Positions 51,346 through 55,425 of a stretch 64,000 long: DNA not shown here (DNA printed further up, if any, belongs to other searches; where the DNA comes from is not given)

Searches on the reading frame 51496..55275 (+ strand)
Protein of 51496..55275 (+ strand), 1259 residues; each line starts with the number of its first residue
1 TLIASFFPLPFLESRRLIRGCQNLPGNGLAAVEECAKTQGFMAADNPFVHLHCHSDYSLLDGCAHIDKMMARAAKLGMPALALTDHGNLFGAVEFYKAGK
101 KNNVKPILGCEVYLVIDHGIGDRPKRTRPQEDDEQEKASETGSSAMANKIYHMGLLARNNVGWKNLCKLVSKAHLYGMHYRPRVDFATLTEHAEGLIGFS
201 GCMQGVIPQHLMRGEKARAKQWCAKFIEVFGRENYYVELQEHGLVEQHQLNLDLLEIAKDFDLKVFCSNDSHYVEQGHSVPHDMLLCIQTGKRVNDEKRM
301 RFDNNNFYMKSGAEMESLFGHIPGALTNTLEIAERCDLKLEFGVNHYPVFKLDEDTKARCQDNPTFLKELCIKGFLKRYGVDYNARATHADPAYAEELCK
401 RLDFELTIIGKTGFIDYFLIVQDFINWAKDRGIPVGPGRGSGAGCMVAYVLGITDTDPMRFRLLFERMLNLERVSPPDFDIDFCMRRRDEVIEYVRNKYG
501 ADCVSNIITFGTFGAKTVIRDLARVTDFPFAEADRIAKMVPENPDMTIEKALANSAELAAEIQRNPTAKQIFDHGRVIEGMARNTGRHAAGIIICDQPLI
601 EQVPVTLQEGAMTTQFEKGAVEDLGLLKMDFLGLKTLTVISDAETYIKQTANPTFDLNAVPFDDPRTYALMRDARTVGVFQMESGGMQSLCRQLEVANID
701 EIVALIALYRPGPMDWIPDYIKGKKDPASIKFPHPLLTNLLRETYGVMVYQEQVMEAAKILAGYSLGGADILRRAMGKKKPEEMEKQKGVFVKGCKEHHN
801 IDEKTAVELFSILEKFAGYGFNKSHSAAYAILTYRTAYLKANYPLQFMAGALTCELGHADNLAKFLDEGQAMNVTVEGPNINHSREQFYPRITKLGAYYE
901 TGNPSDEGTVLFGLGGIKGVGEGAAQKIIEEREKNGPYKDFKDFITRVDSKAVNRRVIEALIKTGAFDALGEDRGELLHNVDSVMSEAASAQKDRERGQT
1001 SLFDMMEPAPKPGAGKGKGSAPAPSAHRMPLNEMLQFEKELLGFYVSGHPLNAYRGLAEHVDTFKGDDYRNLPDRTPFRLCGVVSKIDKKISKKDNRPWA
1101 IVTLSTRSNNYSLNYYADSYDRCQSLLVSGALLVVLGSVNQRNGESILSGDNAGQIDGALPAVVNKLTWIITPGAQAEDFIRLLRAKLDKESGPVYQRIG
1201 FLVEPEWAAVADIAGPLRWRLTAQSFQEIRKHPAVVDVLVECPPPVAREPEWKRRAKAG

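Call 69: search_protein_families(library=pfam, proteins=[window:51496-55275:+], max_evalue=0.001)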
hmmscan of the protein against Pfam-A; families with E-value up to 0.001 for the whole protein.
window:51496-55275:+ (1259 aa): 5 families
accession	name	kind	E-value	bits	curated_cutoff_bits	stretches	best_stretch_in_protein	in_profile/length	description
PF07733.18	DNA_pol3_alpha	-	5e-92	308.6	23.9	1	366-633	2-260/260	Bacterial DNA polymerase III alpha NTPase domain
PF17657.6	DNA_pol3_finger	-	2.2e-59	199.9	22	1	636-798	1-165/166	Bacterial DNA polymerase III alpha subunit finger domain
PF02811.25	PHP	-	9.3e-53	179.4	26.4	1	50-242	1-164/164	PHP domain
PF14579.12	HHH_6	-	2.4e-29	101.8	25.6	1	874-976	2-89/90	Helix-hairpin-helix motif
PF12836.13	HHH_3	-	0.00023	21.6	27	1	917-944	19-46/65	Helix-hairpin-helix motif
